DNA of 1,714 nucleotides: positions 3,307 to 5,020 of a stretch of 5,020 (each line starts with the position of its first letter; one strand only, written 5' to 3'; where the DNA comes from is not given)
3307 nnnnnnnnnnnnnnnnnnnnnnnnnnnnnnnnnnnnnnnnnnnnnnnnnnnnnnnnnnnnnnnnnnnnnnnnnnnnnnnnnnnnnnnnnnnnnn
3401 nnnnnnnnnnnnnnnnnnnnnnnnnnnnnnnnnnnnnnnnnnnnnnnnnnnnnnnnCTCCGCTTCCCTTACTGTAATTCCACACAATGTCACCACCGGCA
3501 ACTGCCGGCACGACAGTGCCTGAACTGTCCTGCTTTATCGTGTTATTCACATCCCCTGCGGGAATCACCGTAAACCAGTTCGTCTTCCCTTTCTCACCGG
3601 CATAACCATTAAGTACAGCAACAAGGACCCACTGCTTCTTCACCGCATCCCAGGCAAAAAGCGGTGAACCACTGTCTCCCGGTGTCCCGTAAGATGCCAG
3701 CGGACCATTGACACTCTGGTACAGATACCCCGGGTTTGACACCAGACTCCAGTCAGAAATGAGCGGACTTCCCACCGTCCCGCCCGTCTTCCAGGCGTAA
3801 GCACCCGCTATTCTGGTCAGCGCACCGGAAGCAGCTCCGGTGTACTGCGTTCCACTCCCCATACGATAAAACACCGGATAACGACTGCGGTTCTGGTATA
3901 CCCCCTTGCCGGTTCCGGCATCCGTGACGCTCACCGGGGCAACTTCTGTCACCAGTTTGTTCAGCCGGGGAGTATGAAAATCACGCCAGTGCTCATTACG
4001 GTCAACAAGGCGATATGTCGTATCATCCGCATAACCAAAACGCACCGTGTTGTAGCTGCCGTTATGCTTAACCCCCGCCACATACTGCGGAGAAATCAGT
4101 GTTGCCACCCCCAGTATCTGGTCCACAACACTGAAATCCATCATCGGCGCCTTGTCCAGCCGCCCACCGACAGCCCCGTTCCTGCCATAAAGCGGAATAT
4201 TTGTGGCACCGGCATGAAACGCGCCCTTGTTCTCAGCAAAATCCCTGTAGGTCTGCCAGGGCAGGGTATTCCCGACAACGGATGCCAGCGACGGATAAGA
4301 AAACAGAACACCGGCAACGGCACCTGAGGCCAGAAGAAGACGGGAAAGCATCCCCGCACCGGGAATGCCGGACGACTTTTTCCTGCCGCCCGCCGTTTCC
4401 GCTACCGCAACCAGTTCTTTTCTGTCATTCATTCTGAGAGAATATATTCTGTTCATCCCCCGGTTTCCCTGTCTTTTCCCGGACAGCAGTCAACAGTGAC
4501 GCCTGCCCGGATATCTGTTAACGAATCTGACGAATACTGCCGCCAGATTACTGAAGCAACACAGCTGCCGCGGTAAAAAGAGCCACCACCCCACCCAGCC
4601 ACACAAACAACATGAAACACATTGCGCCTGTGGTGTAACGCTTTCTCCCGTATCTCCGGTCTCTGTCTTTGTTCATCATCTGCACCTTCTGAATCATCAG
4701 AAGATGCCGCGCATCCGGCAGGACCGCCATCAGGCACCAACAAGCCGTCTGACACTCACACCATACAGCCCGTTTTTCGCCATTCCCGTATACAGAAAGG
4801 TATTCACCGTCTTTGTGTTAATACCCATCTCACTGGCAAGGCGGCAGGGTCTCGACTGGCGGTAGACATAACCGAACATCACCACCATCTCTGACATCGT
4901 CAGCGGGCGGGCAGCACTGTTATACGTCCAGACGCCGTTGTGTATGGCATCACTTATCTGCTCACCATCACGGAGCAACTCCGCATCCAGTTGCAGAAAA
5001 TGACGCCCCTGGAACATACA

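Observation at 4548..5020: Upstream same-strand module: LuxR-type HTH regulator C-terminus plus a translationally coupled membrane micro-ORF immediately before the autotransporter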

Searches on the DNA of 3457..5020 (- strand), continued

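Call 45: get_annotated_region(hit=H64, flank=5000)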
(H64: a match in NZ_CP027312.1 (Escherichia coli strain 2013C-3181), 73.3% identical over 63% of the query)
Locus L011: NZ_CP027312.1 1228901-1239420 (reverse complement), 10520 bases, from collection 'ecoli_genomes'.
description: Escherichia coli strain 2013C-3181 chromosome, complete genome
organism: Escherichia coli strain 2013C-3181 (NCBI taxid 562)
replicon: chromosome; assembly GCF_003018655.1
host: Homo sapiens; source: stool; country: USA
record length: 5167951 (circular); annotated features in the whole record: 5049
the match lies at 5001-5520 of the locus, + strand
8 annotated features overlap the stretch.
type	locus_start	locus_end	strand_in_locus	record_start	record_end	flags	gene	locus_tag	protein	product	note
CDS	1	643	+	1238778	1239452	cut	-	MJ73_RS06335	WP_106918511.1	DUF4376 domain-containing protein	-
CDS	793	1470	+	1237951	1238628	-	tnpA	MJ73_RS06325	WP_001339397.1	IS66-like element accessory protein TnpA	-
CDS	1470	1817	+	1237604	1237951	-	tnpB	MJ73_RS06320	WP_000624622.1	IS66 family insertion sequence element accessory protein TnpB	TnpB, as the term is used for proteins encoded by IS66 family insertion elements, is considered an accessory protein, ...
CDS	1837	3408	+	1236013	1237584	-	-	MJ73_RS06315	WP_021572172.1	IS66-like element ISCro1 family transposase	-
CDS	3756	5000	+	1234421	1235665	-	-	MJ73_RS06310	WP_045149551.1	YadA C-terminal domain-containing protein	-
CDS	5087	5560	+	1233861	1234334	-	-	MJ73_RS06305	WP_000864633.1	hypothetical protein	-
CDS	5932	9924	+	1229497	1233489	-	-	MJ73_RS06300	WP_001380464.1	S6 family peptidase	-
CDS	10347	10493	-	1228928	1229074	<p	-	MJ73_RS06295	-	DinI-like family protein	incomplete; partial in the middle of a contig; missing N-terminus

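Call 46: get_annotated_region(hit=H69, flank=5000)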
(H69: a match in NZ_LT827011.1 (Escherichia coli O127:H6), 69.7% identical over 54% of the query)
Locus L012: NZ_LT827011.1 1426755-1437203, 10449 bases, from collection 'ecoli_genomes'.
description: Escherichia coli O127:H6 isolate EPEC E2348/69 variety 2 chromosome 1, complete sequence
organism: Escherichia coli O127:H6 (NCBI taxid 168807)
replicon: chromosome; assembly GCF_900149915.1
host: Homo sapiens; source: Sanger Centre via Imperial College; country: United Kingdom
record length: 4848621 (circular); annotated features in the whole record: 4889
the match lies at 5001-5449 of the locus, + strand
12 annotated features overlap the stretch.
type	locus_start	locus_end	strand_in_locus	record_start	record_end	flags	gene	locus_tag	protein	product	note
CDS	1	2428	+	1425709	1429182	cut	gpJ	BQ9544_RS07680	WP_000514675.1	phage attachment tail tip protein J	-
CDS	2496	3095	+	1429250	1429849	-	-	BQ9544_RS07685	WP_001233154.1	Ail/Lom family outer membrane beta-barrel protein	-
CDS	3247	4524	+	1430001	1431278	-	-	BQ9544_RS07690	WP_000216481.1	prophage tail fiber N-terminal domain-containing protein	-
CDS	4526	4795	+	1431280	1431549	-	-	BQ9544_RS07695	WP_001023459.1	phage tail fiber C-terminal domain-containing protein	-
CDS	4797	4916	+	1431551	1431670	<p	-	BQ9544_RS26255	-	hypothetical protein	incomplete; partial in the middle of a contig; missing N-terminus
CDS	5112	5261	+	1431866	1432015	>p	-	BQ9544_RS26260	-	hypothetical protein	incomplete; partial in the middle of a contig; missing C-terminus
CDS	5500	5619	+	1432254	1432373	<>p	-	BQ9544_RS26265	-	phage tail fiber C-terminal domain-containing protein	incomplete; partial in the middle of a contig; missing N-terminus and C-terminus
CDS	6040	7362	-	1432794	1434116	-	nleA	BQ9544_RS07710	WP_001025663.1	type III secretion system effector NleA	-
CDS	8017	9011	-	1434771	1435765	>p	-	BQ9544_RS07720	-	tyrosine-type recombinase/integrase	frameshifted; internal stop; incomplete; partial in the middle of a contig; missing N-terminus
CDS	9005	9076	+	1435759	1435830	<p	-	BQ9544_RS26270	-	phage tail fiber C-terminal domain-containing protein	incomplete; partial in the middle of a contig; missing N-terminus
CDS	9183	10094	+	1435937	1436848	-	nleH1-2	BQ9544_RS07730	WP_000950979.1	type III secretion system effector kinase NleH1-2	-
CDS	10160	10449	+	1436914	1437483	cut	nleF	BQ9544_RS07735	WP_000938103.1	T3SS effector caspase inhibitor NleF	-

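Call 47: get_annotated_region(hit=H74, flank=5000)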
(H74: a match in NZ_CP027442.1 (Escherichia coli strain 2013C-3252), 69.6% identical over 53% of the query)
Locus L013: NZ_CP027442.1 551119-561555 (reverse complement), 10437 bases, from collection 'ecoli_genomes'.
description: Escherichia coli strain 2013C-3252 chromosome, complete genome
organism: Escherichia coli strain 2013C-3252 (NCBI taxid 562)
replicon: chromosome; assembly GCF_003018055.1
host: Homo sapiens; source: stool; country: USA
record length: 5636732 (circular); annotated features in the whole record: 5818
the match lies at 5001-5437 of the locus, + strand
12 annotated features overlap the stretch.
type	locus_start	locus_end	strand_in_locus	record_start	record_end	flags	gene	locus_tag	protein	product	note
CDS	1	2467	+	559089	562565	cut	gpJ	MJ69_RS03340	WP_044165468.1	phage attachment tail tip protein J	-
CDS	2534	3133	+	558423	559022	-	-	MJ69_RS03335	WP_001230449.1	Ail/Lom family outer membrane beta-barrel protein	-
CDS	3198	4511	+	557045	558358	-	-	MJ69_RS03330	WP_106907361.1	prophage tail fiber N-terminal domain-containing protein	-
CDS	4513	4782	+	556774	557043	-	-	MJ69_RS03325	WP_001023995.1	phage tail fiber C-terminal domain-containing protein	-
CDS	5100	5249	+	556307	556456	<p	-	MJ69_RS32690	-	hypothetical protein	incomplete; partial in the middle of a contig; missing C-terminus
CDS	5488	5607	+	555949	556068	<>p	-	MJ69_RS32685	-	phage tail fiber C-terminal domain-containing protein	incomplete; partial in the middle of a contig; missing N-terminus and C-terminus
CDS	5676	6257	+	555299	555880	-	-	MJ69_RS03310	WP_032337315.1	T3SS effector NleG family protein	-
CDS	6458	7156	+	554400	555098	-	-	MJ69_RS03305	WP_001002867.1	hypothetical protein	-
CDS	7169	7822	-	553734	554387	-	-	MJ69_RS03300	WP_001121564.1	EspJ family T3SS effector ADP-ribosyltransferase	-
CDS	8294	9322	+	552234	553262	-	torT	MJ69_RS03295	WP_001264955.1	TMAO reductase system periplasmic protein TorT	-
CDS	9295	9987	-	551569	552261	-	torR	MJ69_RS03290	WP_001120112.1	two-component system response regulator TorR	-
CDS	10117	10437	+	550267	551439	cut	torC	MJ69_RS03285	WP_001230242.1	pentaheme c-type cytochrome TorC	-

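Call 48: get_annotated_region(hit=H115, flank=5000)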
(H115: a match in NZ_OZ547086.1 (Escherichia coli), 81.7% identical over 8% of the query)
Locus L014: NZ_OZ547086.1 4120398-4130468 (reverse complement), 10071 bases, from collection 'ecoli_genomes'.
description: Escherichia coli isolate AHB30 chromosome 1, complete sequence
organism: Escherichia coli (NCBI taxid 562)
replicon: chromosome; assembly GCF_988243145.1
host: Homo sapiens; source: blood culture; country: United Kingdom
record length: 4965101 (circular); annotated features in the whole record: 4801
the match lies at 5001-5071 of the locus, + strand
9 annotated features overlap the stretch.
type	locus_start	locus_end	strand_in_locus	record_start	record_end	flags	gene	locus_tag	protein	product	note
CDS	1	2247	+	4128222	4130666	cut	-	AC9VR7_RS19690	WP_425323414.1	autotransporter outer membrane beta-barrel domain-containing protein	-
CDS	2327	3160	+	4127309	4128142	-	-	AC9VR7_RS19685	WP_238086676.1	SdiA-regulated domain-containing protein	-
CDS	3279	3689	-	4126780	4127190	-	-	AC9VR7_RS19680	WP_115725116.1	hypothetical protein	-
CDS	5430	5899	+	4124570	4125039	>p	-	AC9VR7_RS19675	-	transposase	frameshifted; incomplete; partial in the middle of a contig; missing N-terminus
CDS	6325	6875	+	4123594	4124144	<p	-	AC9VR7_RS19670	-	transposase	frameshifted; incomplete; partial in the middle of a contig; missing C-terminus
CDS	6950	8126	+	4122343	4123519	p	-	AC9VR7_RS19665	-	IS3 family transposase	frameshifted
CDS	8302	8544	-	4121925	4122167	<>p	-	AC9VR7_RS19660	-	IS66 family transposase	internal stop; incomplete; partial in the middle of a contig; missing N-terminus and C-terminus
CDS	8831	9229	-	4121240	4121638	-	eptO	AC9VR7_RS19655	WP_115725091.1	GspS family T2SS pilot lipoprotein variant EptO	-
CDS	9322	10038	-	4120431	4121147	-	-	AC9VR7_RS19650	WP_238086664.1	prepilin peptidase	-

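Call 55: search_dna_similar(query=window:3457-5020:-, collection=ecoli_genomes, mode=near, max_rows=60, rows=spread)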
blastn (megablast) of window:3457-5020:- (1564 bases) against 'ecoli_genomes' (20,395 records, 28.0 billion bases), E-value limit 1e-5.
Records with a match: 181; places in all: 278; records where one place covers at least 80% of the query: 21.
Genomes with a match: 181 of 5426; with a place that covers at least 80% of the query: 21. Places per genome that has any: lowest 1, median 1, highest 6. On chromosomes: 278 places; on plasmids: 0.
Best place of each record, by identity: >=99% 17; 95-99% 8; 90-95% 28; 80-90% 4; 60-80% 124.
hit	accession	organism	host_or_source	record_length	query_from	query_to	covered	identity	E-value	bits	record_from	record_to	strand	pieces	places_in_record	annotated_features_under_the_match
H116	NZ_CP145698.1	Escherichia coli strain S1-KEN-03-A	Homo sapiens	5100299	1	1564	100%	99.9%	0e+0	2878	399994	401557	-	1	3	S6 family peptidase | hypothetical protein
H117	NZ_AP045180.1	Escherichia coli strain JNEC-KY204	Homo sapiens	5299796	1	1564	100%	99.9%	0e+0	2878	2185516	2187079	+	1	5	S6 family peptidase | hypothetical protein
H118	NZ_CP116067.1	Escherichia coli strain DETEC-S792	ICU staff rectal swab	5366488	1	1564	100%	99.7%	0e+0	2867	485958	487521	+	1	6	S6 family peptidase | hypothetical protein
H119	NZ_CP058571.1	Escherichia coli strain EC2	Homo sapiens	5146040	1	1564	100%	99.6%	0e+0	2856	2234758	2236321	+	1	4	S6 family peptidase | hypothetical protein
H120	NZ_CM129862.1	Escherichia coli strain SW070917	wastewater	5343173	1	1564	100%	99.6%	0e+0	2850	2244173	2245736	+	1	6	S6 family peptidase | hypothetical protein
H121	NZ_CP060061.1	Escherichia coli strain G6/7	Homo sapiens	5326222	1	1564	100%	99.1%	0e+0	2811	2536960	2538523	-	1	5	S6 family peptidase | hypothetical protein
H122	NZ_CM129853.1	Escherichia coli strain SW071619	wastewater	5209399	1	1564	100%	99.0%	0e+0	2800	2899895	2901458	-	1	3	S6 family peptidase | hypothetical protein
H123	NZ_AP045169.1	Escherichia coli strain JNEC-KY173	Homo sapiens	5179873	525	1564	66%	97.8%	0e+0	1796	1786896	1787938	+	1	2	S6 family peptidase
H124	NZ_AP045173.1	Escherichia coli strain JNEC-KY177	Homo sapiens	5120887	523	1564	67%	96.4%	0e+0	1716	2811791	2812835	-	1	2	S6 family peptidase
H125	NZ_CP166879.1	Escherichia coli strain 48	Fecal sample from a deer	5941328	525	1564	66%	94.5%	0e+0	1607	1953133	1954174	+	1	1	S6 family peptidase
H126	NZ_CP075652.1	Escherichia coli strain STEC17-183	Homo sapiens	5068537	523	1564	67%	94.2%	0e+0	1589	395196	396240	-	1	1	S6 family peptidase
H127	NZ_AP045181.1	Escherichia coli strain JNEC-KY208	Homo sapiens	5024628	523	1564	67%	94.2%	0e+0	1589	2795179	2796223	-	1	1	S6 family peptidase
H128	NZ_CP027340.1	Escherichia coli strain 2015C-3121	Homo sapiens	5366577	523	1564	67%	94.0%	0e+0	1578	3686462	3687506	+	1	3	S6 family peptidase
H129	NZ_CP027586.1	Escherichia coli strain 2012EL-2448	Homo sapiens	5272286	523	1564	67%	93.9%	0e+0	1572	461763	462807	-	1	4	S6 family peptidase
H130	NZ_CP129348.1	Escherichia coli strain STEC435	Homo sapiens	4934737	523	1564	67%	93.9%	0e+0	1572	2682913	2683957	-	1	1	S6 family peptidase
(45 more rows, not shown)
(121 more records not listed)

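Call 57: get_annotated_region(hit=H123, flank=4000)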
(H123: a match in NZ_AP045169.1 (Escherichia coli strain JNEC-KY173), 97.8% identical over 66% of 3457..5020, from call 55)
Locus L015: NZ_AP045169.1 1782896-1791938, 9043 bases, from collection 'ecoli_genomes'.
description: Escherichia coli strain JNEC-KY173 chromosome, complete genome
organism: Escherichia coli strain JNEC-KY173 (NCBI taxid 562)
replicon: chromosome; assembly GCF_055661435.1
host: Homo sapiens; source: clinical; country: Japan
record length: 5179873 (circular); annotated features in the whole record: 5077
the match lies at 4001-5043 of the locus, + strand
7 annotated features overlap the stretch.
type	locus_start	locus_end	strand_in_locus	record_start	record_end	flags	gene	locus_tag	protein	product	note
CDS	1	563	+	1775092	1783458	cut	-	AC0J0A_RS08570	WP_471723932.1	LPD5 domain-containing protein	-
CDS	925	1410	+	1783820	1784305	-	-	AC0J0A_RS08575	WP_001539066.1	hypothetical protein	-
CDS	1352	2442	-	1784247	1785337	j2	-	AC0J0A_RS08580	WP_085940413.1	IS4-like element ISAba1 family transposase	programmed frameshift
CDS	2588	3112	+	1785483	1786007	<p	-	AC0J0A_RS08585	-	YadA C-terminal domain-containing protein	incomplete; partial in the middle of a contig; missing N-terminus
CDS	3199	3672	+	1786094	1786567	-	-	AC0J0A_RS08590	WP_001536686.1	hypothetical protein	-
CDS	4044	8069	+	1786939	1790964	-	-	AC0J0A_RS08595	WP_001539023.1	S6 family peptidase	-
CDS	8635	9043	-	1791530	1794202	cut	rcsD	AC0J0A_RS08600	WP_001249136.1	phosphotransferase RcsD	-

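Call 58: get_annotated_region(hit=H125, flank=4000)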
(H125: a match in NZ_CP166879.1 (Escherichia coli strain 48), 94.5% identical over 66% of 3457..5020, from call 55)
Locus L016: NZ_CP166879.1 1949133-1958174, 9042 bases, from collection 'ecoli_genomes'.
description: Escherichia coli strain 48 chromosome 1, complete sequence
organism: Escherichia coli strain 48 (NCBI taxid 562)
replicon: chromosome; assembly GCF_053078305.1
host: -; source: Fecal sample from a deer; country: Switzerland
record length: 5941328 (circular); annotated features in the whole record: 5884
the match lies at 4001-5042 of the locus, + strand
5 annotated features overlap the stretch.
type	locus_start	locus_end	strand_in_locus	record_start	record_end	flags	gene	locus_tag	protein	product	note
CDS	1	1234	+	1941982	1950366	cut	-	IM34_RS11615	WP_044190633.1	LPD38 domain-containing protein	-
CDS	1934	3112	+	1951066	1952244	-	-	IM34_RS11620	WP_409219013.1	YadA-like family protein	-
CDS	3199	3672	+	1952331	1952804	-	-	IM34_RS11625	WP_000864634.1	hypothetical protein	-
CDS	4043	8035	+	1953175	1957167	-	-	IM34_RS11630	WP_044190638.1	S6 family peptidase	-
CDS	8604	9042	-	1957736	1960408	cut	rcsD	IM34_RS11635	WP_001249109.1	phosphotransferase RcsD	-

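Call 59: get_annotated_region(hit=H128, flank=4000)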
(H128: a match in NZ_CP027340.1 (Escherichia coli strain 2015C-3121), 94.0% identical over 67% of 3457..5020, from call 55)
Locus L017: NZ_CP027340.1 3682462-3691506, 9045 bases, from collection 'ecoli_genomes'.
description: Escherichia coli strain 2015C-3121 chromosome, complete genome
organism: Escherichia coli strain 2015C-3121 (NCBI taxid 562)
replicon: chromosome; assembly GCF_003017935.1
host: Homo sapiens; source: stool; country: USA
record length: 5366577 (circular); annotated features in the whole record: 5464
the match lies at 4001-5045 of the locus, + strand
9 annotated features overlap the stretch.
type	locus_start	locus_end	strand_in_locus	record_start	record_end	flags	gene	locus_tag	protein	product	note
CDS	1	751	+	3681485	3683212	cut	-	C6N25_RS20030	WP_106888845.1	prophage tail fiber N-terminal domain-containing protein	-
CDS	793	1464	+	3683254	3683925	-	-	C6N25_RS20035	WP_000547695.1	DUF4376 domain-containing protein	-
CDS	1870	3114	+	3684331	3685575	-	-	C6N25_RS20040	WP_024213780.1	YadA C-terminal domain-containing protein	-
CDS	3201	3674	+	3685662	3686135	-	-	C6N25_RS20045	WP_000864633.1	hypothetical protein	-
CDS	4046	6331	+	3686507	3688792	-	-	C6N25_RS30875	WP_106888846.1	S6 family peptidase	-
CDS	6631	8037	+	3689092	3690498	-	-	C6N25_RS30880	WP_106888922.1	autotransporter outer membrane beta-barrel domain-containing protein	-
CDS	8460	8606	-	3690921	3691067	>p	-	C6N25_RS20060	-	DinI-like family protein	incomplete; partial in the middle of a contig; missing N-terminus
CDS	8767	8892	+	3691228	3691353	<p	-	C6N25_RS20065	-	OmpW family outer membrane protein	incomplete; partial in the middle of a contig; missing N-terminus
CDS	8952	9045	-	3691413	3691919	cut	yciE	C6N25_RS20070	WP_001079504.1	ferritin-like domain-containing protein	-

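Call 64: search_dna_similar(query=L018:2195-2677:+, collection=ecoli_genomes, mode=near, max_rows=12)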
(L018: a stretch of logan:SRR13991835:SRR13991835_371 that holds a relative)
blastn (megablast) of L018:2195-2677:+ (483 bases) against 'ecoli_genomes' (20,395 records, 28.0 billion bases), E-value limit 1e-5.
Records with a match: 238; places in all: 239; records where one place covers at least 80% of the query: 237.
Genomes with a match: 238 of 5426; with a place that covers at least 80% of the query: 237. Places per genome that has any: lowest 1, median 1, highest 2. On chromosomes: 235 places; on plasmids: 4.
Best place of each record, by identity: >=99% 193; 95-99% 7; 90-95% 38.
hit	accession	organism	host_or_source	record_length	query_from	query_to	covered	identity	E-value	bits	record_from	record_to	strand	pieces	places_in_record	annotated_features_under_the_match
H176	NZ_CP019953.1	Escherichia coli M8 strain M8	Mus musculus C57Bl/6J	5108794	1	483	100%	99.8%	0e+0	887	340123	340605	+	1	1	helix-turn-helix transcriptional regulator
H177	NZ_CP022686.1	Escherichia coli Nissle 1917 strain Nissle 1917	Homo sapiens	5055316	1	483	100%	99.8%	0e+0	887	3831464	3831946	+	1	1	helix-turn-helix transcriptional regulator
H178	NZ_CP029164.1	Escherichia coli strain 104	chicken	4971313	1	483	100%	99.8%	0e+0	887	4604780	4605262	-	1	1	helix-turn-helix transcriptional regulator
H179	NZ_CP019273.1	Escherichia coli strain 13P477T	pig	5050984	1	483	100%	99.8%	0e+0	887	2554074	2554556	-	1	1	helix-turn-helix transcriptional regulator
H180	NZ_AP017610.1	Escherichia coli strain 20Ec-P-124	Sus scrofa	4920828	1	483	100%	99.8%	0e+0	887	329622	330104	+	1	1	helix-turn-helix transcriptional regulator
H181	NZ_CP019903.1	Escherichia coli strain MDR_56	Homo sapiens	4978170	1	483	100%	99.8%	0e+0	887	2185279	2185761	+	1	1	helix-turn-helix transcriptional regulator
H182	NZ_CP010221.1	Escherichia coli strain M19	mouse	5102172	1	483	100%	99.8%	0e+0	887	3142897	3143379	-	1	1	helix-turn-helix transcriptional regulator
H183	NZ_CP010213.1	Escherichia coli strain M15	mouse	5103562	1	483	100%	99.8%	0e+0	887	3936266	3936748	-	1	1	helix-turn-helix transcriptional regulator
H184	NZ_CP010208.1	Escherichia coli strain M11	mouse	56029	1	483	100%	99.8%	0e+0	887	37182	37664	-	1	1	helix-turn-helix transcriptional regulator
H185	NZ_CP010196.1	Escherichia coli strain M9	mouse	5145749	1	483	100%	99.8%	0e+0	887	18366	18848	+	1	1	helix-turn-helix transcriptional regulator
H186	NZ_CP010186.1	Escherichia coli strain M6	mouse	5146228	1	483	100%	99.8%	0e+0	887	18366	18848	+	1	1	helix-turn-helix transcriptional regulator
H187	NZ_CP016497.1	Escherichia coli strain UPEC 26-1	Homo sapiens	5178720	1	483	100%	99.8%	0e+0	887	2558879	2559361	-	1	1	helix-turn-helix transcriptional regulator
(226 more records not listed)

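Call 68: get_annotated_region(hit=H177, flank=14000)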
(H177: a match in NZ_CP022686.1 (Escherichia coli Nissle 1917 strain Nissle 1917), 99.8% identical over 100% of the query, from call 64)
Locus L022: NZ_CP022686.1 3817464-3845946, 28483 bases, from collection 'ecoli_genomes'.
description: Escherichia coli Nissle 1917 chromosome, complete genome
organism: Escherichia coli Nissle 1917 strain Nissle 1917 (NCBI taxid 316435)
replicon: chromosome; assembly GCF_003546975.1
host: Homo sapiens; source: stool; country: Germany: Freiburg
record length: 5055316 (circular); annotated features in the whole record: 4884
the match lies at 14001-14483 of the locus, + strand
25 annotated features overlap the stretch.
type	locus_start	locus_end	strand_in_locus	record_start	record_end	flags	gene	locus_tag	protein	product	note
CDS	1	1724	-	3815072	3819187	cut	pic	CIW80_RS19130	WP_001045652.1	serine protease autotransporter toxin Pic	-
CDS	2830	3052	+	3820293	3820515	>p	-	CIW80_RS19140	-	hypothetical protein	frameshifted; internal stop; incomplete; partial in the middle of a contig; missing C-terminus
CDS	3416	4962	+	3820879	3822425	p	-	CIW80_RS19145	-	ISL3 family transposase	frameshifted; internal stop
CDS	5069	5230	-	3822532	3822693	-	-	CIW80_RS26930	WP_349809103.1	transposase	-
CDS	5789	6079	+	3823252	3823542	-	-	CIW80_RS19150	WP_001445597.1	PapB/FocB family fimbrial expression transcriptional regulator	-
CDS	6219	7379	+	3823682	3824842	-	-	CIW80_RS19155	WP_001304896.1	TolC family protein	-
CDS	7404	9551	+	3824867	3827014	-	-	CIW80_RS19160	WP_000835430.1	type I secretion system permease/ATPase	-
CDS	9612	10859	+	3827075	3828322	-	-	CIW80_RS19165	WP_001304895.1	HlyD family type I secretion periplasmic adaptor subunit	-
CDS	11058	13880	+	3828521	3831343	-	-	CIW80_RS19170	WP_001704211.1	beta strand repeat-containing protein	-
CDS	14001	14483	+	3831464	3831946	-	-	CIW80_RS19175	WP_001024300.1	helix-turn-helix transcriptional regulator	-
CDS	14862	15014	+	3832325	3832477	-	-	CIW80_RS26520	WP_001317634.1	helix-turn-helix domain-containing protein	-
CDS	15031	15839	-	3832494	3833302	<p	-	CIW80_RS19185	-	IS630 family transposase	frameshifted; incomplete; partial in the middle of a contig; missing C-terminus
CDS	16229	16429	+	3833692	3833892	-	-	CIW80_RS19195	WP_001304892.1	PFL_4695 family integrating conjugative element protein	-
CDS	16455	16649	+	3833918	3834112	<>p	-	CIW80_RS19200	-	ISAs1 family transposase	internal stop; incomplete; partial in the middle of a contig; missing N-terminus and C-terminus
CDS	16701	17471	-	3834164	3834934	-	yafV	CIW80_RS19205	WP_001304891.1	2-oxoglutaramate amidase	-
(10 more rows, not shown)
